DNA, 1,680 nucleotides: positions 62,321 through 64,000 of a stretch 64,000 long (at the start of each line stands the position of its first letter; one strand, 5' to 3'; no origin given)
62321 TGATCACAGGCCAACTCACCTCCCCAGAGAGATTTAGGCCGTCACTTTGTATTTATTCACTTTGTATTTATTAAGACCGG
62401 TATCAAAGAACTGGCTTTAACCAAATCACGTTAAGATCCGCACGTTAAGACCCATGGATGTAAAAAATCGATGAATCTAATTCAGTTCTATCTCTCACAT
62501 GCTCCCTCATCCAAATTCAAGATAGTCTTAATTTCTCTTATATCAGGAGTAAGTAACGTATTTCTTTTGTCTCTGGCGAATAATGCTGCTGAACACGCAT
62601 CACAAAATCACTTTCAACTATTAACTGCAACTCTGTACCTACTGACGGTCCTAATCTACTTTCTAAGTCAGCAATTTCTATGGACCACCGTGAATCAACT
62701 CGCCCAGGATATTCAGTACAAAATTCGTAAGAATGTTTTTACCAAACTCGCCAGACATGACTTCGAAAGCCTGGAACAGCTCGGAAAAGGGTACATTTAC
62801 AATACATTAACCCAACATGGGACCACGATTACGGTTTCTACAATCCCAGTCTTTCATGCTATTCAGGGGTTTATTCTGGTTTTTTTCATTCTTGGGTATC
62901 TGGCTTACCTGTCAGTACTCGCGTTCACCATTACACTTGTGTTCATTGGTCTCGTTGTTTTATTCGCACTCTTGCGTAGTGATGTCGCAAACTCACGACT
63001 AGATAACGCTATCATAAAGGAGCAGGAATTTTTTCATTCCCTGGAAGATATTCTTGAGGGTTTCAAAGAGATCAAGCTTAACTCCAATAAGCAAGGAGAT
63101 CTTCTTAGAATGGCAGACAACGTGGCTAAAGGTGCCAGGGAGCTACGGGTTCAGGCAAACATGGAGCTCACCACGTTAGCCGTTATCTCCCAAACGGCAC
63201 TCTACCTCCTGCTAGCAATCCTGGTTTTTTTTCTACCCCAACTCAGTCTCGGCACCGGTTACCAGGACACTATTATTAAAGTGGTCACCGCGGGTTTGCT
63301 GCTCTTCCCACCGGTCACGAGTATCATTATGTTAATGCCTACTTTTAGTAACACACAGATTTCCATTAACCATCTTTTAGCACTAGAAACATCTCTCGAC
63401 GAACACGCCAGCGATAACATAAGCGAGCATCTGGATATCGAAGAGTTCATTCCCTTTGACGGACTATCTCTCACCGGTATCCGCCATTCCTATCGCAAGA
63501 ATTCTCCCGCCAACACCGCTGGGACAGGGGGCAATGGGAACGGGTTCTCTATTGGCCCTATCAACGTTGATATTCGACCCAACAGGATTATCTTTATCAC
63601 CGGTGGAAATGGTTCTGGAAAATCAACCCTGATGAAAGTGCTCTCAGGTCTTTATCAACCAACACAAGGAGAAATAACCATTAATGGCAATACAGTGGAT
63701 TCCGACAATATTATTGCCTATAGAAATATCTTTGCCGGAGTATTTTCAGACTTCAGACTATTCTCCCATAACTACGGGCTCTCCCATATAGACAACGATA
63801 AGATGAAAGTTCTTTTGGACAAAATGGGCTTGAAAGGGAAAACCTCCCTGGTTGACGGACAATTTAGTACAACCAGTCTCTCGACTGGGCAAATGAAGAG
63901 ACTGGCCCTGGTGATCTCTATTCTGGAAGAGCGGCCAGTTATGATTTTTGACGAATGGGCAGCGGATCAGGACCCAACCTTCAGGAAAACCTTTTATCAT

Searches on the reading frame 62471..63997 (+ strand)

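Call 79: search_protein_families(library=pfam, proteins=[window:62471-63997:+], max_evalue=0.001)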
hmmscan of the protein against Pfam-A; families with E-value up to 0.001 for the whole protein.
window:62471-63997:+ (509 aa): 4 families
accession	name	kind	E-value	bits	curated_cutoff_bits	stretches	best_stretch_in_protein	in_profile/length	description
PF00005.33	ABC_tran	-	3.1e-27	96.3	25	1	363-497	3-136/137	ABC transporter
PF00664.28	ABC_membrane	-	3e-05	24.3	28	1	21-203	11-195/274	ABC transporter transmembrane region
PF13555.12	AAA_29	-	0.00012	22.2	27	1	366-404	17-54/61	P-loop containing region of AAA domain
PF13304.12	AAA_21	-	0.00017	22.2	27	1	373-428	1-62/304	AAA domain, putative AbiEii toxin, Type IV TA system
